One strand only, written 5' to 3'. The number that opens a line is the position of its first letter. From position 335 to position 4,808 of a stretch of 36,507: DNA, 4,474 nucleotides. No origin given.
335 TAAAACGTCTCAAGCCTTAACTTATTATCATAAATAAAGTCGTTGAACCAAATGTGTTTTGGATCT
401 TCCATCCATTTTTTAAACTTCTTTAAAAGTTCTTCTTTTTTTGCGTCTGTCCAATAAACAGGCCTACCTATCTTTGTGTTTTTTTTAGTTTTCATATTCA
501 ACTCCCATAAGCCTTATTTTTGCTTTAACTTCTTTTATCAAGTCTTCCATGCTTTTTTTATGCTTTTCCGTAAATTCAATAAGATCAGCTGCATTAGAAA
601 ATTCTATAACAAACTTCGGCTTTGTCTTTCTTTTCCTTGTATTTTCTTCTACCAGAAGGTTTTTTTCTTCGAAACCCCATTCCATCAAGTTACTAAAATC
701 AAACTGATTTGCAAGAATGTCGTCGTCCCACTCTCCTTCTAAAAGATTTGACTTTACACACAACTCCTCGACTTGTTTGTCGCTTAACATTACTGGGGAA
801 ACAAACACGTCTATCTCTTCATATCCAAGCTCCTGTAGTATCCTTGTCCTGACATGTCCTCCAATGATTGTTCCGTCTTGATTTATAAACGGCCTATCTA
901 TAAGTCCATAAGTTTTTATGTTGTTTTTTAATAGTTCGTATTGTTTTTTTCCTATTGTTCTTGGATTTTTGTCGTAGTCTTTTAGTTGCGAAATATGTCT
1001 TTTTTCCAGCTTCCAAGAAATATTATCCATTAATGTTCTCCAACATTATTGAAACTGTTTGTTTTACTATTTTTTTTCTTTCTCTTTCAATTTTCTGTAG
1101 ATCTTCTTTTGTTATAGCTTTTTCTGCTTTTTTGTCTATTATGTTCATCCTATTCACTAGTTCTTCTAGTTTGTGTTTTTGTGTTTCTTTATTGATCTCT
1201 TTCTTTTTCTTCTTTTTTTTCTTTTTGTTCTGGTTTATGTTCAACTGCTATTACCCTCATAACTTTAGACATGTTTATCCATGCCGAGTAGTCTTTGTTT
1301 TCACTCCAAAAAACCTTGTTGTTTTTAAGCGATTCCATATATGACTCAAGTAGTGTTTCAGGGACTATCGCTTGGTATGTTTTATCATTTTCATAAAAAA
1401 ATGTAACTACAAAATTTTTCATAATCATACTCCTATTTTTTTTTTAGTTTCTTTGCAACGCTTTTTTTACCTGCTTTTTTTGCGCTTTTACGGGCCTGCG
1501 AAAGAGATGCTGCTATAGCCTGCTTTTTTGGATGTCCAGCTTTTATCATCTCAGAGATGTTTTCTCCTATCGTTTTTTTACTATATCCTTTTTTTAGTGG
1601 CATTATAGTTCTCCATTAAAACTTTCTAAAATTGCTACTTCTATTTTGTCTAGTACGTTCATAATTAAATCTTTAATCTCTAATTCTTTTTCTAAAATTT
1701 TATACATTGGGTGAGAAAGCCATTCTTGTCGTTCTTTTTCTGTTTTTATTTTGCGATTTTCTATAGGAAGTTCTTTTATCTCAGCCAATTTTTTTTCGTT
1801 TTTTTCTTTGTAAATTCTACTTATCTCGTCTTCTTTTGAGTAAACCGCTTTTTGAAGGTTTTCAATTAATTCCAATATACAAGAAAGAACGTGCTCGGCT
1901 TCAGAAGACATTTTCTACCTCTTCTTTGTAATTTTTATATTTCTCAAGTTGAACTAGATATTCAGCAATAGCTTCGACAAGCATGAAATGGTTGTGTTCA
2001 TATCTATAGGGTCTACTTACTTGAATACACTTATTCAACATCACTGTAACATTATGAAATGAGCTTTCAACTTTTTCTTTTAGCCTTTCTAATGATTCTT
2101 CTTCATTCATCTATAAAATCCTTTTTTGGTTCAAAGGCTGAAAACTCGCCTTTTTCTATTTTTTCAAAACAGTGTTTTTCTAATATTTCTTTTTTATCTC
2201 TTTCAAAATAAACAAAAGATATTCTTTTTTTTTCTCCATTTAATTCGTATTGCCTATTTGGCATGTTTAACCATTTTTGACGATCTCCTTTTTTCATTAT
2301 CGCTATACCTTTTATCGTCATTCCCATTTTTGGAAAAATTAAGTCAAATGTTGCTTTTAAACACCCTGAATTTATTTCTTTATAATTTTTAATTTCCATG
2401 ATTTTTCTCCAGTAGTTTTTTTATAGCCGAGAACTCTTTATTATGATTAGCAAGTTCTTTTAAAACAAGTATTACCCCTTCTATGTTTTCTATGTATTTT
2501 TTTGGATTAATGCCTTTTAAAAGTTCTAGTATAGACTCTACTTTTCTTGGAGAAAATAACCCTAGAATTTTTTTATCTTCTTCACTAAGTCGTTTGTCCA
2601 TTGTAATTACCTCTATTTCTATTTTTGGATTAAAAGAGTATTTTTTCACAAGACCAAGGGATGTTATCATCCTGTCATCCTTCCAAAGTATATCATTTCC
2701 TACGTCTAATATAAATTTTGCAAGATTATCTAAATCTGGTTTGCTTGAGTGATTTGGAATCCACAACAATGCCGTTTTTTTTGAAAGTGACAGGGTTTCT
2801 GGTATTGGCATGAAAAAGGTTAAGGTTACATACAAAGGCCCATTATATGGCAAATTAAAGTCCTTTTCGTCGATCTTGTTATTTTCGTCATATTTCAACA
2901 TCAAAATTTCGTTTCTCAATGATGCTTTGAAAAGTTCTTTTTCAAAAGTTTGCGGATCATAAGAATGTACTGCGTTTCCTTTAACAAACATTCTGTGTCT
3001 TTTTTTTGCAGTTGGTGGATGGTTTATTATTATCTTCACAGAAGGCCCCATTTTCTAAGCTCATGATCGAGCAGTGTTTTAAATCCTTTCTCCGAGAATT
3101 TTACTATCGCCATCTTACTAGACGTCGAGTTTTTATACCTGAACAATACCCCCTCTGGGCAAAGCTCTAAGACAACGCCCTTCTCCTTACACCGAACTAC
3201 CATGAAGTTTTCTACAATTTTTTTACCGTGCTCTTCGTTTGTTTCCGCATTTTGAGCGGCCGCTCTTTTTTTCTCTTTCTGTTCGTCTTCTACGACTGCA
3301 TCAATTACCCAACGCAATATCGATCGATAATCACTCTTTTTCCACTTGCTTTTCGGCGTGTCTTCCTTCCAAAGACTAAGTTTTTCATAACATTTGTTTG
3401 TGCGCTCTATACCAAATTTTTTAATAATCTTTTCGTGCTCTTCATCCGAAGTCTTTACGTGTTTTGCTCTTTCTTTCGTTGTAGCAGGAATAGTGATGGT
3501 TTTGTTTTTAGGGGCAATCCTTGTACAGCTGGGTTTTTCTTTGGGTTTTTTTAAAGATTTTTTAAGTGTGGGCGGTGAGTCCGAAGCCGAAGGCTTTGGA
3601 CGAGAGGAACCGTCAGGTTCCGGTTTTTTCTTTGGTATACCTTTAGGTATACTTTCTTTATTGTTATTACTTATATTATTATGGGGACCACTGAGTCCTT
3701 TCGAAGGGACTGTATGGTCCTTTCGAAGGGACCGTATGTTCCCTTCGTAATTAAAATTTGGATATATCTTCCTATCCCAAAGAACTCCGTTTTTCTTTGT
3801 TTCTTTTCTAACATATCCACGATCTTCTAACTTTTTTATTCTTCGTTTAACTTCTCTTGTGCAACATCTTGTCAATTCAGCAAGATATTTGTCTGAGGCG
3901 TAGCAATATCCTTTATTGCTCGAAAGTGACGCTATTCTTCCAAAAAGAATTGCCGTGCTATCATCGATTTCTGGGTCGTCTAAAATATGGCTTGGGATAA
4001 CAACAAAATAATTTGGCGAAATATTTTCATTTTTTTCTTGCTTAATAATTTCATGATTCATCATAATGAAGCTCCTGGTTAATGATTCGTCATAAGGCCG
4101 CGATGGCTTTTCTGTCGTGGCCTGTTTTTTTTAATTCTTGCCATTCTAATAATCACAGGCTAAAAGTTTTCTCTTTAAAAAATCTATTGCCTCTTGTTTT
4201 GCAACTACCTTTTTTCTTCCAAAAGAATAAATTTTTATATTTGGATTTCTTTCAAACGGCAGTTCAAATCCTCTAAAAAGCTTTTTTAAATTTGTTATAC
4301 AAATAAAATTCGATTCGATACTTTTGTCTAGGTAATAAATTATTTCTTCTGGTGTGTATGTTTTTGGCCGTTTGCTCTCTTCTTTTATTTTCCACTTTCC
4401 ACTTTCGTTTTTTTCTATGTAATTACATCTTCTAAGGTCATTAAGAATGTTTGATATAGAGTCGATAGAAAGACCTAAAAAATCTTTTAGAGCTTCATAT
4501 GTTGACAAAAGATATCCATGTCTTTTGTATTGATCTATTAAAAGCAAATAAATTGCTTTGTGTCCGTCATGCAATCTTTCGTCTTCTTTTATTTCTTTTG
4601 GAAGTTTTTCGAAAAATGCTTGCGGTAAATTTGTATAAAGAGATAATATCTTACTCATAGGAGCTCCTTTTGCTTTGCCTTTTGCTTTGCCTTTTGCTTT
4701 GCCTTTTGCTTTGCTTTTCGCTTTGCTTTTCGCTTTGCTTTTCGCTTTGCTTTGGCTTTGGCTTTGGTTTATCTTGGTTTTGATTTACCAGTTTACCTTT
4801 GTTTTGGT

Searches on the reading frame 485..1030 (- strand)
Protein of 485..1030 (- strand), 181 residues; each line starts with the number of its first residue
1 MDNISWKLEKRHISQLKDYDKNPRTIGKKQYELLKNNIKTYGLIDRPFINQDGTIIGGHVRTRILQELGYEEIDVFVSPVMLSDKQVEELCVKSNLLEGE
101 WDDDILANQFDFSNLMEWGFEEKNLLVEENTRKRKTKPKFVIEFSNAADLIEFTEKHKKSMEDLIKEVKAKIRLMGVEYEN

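Call 48: search_protein_families(library=phrogs, proteins=[window:485-1030:-], max_evalue=0.001)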
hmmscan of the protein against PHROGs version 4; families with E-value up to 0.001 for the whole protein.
window:485-1030:- (181 aa): 18 families
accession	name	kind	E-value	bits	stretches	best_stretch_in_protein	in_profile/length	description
phrog_498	-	other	1.9e-26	93.7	1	7-128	34-165/633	DNA methyltransferase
phrog_620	-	DNA, RNA and nucleotide metabolism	2.8e-23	84.1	1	5-126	6-132/217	ParB-like partition protein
phrog_9353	-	unknown function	2e-17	64.9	1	14-156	17-164/245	-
phrog_940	-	DNA, RNA and nucleotide metabolism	1.4e-13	51.8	1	7-150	5-137/388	nuclease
phrog_5475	-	unknown function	5.4e-10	39.6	1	12-107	7-97/458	-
phrog_930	-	DNA, RNA and nucleotide metabolism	1e-09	39.6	1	7-171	6-169/223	ParB-like partition protein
phrog_17622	-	unknown function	2.4e-09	37.9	1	14-124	19-136/222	-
phrog_15396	-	DNA, RNA and nucleotide metabolism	8.8e-09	36.5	1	11-110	7-107/258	ParB-like partition nuclease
phrog_8071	-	DNA, RNA and nucleotide metabolism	9.6e-09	35.9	1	7-107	6-107/389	ParB-like partition protein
phrog_12047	-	DNA, RNA and nucleotide metabolism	1.4e-08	35.7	1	33-133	23-110/301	ParB-like partition nuclease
phrog_7405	-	unknown function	2.9e-08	34.7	1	5-171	21-193/250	-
phrog_723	-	DNA, RNA and nucleotide metabolism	6.5e-08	33.6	1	7-114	12-123/223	ParB-like partition protein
phrog_26387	-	DNA, RNA and nucleotide metabolism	4.2e-07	30.6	1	12-106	14-114/252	ParB-like partition nuclease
phrog_8947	-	unknown function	2.7e-06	28.2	1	16-70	23-78/219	-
phrog_26377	-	DNA, RNA and nucleotide metabolism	3.9e-06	27.5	1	33-78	32-77/326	ParB-like partition protein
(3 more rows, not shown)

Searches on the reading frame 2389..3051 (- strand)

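Call 48: search_protein_families(library=phrogs, proteins=[window:2389-3051:-], max_evalue=0.001)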
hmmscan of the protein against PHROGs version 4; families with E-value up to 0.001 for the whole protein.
window:2389-3051:- (220 aa): 4 families
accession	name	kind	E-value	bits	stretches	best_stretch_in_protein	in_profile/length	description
phrog_140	-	DNA, RNA and nucleotide metabolism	1.2e-30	107.8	1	5-161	39-178/219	RusA-like Holliday junction resolvase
phrog_24390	-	unknown function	7.3e-07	30.4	1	103-152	10-59/62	-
phrog_34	-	DNA, RNA and nucleotide metabolism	8.5e-05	23.3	1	69-158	126-201/259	RusA-like Holliday junction resolvase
phrog_3055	-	DNA, RNA and nucleotide metabolism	0.00022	21.7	1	72-132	135-189/233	RusA-like Holliday junction resolvase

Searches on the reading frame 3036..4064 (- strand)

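Call 48: search_protein_families(library=phrogs, proteins=[window:3036-4064:-], max_evalue=0.001)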
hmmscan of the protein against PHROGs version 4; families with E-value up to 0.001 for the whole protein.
window:3036-4064:- (342 aa): 13 families
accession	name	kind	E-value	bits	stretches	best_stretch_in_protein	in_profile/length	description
phrog_270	-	DNA, RNA and nucleotide metabolism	8.7e-17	62.5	1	15-245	27-192/383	replication initiation protein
phrog_428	-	DNA, RNA and nucleotide metabolism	7.1e-13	49.5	1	11-171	81-198/455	replication initiation protein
phrog_186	-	DNA, RNA and nucleotide metabolism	3.5e-11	44.4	1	7-224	9-195/308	DnaD-like helicase loader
phrog_19658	-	DNA, RNA and nucleotide metabolism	1.6e-10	42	1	17-143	1-128/283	replication initiation protein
phrog_678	-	DNA, RNA and nucleotide metabolism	1.9e-07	32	1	37-172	75-222/346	replication initiation O-like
phrog_13246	-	DNA, RNA and nucleotide metabolism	1e-06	29.5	1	136-278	118-239/250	replisome organizer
phrog_345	-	DNA, RNA and nucleotide metabolism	3.6e-06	27.9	1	48-213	60-200/297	replication initiation O-like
phrog_8540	-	DNA, RNA and nucleotide metabolism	1.6e-05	26.2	1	43-171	25-138/196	replication initiation O-like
phrog_8102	-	DNA, RNA and nucleotide metabolism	2e-05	24.8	1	49-143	52-152/337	replication initiation protein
phrog_2880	-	DNA, RNA and nucleotide metabolism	2.8e-05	24.4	1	16-127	9-106/459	replication initiation protein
phrog_391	-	DNA, RNA and nucleotide metabolism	3.6e-05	24.6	1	41-210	23-192/298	replication initiation O-like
phrog_1032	-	DNA, RNA and nucleotide metabolism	5.3e-05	24.3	1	50-182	32-153/281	replication initiation protein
phrog_4617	-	DNA, RNA and nucleotide metabolism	0.00018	22.2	1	43-93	25-75/223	replication initiation protein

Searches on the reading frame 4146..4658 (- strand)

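Call 48: search_protein_families(library=phrogs, proteins=[window:4146-4658:-], max_evalue=0.001)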
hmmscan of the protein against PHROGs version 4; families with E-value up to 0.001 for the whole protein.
window:4146-4658:- (170 aa): 5 families
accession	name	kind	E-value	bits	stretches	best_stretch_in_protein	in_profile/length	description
phrog_270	-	DNA, RNA and nucleotide metabolism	2.8e-09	37.8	1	13-93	29-109/383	replication initiation protein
phrog_186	-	DNA, RNA and nucleotide metabolism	9.9e-08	33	1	8-105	22-118/308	DnaD-like helicase loader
phrog_7882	-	DNA, RNA and nucleotide metabolism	1.3e-05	25.8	1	16-90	17-105/314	DnaD-like helicase loader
phrog_428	-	DNA, RNA and nucleotide metabolism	2.3e-05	24.7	1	21-111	101-179/455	replication initiation protein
phrog_19658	-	DNA, RNA and nucleotide metabolism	0.00019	22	1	14-93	2-80/283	replication initiation protein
